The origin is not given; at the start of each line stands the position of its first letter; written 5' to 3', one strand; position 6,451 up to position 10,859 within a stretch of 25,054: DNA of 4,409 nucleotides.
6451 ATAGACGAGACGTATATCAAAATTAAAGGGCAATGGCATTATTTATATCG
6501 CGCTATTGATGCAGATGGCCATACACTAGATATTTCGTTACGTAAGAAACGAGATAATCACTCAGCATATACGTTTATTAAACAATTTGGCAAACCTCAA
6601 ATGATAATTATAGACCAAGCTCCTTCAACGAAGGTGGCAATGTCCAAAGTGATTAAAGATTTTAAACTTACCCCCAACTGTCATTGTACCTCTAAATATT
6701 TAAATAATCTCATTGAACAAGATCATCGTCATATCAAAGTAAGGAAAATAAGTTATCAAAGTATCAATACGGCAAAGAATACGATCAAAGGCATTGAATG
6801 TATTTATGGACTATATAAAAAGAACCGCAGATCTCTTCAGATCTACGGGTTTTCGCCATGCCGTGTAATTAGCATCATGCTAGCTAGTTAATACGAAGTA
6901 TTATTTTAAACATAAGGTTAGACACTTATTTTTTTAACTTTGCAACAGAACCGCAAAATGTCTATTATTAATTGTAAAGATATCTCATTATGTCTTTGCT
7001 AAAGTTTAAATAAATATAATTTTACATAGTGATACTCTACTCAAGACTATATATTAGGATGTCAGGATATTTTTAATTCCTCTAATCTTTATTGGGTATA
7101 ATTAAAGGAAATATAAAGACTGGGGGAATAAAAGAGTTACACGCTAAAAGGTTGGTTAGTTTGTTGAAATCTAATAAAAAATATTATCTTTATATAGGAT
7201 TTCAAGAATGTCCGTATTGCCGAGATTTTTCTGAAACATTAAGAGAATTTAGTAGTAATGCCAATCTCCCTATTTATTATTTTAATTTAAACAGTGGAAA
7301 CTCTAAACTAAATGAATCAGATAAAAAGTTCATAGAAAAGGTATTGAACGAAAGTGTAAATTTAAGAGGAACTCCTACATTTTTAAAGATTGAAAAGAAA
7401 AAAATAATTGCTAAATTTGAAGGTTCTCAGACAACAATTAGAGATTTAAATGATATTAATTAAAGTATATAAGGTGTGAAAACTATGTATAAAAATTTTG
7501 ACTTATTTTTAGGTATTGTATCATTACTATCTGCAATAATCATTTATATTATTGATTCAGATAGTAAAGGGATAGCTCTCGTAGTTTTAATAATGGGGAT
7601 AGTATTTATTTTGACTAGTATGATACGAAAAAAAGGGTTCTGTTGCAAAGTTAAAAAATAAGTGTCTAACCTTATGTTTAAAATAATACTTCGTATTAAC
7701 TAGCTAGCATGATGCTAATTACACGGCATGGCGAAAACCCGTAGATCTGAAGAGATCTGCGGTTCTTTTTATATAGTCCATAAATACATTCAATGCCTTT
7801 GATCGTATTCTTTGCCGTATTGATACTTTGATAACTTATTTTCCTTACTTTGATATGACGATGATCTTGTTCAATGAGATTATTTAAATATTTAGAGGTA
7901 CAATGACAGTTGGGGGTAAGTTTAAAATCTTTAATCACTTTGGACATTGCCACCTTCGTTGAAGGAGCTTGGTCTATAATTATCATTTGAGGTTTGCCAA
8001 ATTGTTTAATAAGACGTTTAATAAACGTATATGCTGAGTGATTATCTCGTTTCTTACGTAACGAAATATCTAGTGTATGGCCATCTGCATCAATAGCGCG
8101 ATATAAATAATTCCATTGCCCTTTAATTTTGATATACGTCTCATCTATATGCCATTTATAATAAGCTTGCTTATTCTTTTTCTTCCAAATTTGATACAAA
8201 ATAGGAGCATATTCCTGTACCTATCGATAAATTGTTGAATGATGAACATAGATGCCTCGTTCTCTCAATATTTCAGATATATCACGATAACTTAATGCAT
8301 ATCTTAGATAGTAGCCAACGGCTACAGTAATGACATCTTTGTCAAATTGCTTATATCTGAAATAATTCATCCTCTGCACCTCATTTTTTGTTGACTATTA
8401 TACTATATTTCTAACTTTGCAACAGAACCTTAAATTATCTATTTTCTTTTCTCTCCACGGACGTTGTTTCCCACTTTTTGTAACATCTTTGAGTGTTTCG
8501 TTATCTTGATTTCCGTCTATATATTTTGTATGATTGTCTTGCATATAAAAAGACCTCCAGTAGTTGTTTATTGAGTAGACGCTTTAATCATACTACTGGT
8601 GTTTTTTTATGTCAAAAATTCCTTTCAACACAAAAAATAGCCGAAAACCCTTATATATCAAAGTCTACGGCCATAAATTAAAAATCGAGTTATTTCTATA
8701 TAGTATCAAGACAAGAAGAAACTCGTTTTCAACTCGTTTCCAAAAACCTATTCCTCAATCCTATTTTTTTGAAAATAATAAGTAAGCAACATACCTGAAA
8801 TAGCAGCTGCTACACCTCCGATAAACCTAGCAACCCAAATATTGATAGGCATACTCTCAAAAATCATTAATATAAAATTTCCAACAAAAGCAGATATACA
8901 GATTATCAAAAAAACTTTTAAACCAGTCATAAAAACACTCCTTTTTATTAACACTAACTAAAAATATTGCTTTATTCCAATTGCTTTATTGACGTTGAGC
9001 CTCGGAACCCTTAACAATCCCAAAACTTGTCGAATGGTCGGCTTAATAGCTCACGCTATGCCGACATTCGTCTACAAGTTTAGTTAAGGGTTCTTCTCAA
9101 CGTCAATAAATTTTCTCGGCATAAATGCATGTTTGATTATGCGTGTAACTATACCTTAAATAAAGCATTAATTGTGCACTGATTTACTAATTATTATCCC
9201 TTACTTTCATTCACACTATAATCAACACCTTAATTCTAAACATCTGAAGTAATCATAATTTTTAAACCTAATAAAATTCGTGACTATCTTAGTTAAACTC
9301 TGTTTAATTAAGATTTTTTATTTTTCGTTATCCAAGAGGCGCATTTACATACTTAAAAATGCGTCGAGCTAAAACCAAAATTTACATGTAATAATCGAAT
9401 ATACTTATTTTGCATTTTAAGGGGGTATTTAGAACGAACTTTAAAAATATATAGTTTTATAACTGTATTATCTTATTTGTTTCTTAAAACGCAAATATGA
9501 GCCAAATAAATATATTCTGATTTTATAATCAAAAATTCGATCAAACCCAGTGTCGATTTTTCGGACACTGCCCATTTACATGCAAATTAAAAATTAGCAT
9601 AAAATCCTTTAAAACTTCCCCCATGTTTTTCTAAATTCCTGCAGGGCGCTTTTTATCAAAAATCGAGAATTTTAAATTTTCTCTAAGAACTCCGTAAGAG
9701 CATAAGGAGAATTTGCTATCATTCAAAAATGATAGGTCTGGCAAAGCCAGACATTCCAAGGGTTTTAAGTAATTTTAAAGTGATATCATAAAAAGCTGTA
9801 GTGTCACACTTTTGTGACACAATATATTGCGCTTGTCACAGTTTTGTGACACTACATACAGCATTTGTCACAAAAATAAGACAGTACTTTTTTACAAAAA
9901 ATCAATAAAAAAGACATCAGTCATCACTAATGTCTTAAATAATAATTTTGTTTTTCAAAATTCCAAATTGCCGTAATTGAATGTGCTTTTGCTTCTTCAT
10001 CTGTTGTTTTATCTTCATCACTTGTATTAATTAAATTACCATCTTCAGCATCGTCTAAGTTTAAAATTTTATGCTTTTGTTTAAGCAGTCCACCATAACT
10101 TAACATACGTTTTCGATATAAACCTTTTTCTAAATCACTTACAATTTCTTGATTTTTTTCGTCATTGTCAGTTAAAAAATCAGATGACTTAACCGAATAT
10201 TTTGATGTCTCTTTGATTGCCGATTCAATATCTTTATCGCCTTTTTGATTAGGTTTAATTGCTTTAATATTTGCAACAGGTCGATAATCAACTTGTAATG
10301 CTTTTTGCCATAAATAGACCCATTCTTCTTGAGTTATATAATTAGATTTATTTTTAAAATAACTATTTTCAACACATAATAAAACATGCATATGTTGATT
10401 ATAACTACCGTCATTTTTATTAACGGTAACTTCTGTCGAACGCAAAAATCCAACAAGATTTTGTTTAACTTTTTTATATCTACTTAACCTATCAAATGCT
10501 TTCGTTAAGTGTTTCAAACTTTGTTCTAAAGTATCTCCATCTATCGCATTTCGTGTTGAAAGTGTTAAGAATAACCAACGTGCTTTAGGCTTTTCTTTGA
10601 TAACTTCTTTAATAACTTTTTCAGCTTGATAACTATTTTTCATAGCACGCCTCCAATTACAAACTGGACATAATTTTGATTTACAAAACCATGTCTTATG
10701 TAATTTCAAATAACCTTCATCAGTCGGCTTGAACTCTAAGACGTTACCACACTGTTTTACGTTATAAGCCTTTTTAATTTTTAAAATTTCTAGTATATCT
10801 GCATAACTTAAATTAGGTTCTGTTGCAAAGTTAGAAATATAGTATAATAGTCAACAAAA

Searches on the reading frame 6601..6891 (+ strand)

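Call 56: search_protein_families(library=pfam, proteins=[window:6601-6891:+], max_evalue=0.01)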
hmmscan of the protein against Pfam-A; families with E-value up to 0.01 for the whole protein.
window:6601-6891:+ (96 aa): 1 family
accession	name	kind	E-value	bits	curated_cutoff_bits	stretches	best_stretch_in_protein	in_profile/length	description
PF13610.12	DDE_Tnp_IS240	-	7.7e-09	36.2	27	1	2-74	62-138/139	DDE domain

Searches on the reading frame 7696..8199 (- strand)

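Call 55: search_protein_families(library=pfam, proteins=[window:7696-8199:-], max_evalue=0.001)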
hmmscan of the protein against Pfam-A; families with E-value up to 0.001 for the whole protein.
window:7696-8199:- (167 aa): 2 families
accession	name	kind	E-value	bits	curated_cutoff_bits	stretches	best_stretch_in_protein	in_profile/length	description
PF13610.12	DDE_Tnp_IS240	-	3.7e-36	124.7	27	1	15-145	3-138/139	DDE domain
PF00665.32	rve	-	1.2e-11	45.2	32.6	1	11-101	3-99/102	Integrase core domain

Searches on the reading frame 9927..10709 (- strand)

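Call 55: search_protein_families(library=pfam, proteins=[window:9927-10709:-], max_evalue=0.001)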
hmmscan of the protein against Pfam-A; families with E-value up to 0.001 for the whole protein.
window:9927-10709:- (260 aa): 1 family
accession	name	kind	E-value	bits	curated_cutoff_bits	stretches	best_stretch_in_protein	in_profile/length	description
PF01446.23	Rep_1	-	1.1e-91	307.3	33.2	1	2-256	3-252/253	Replication protein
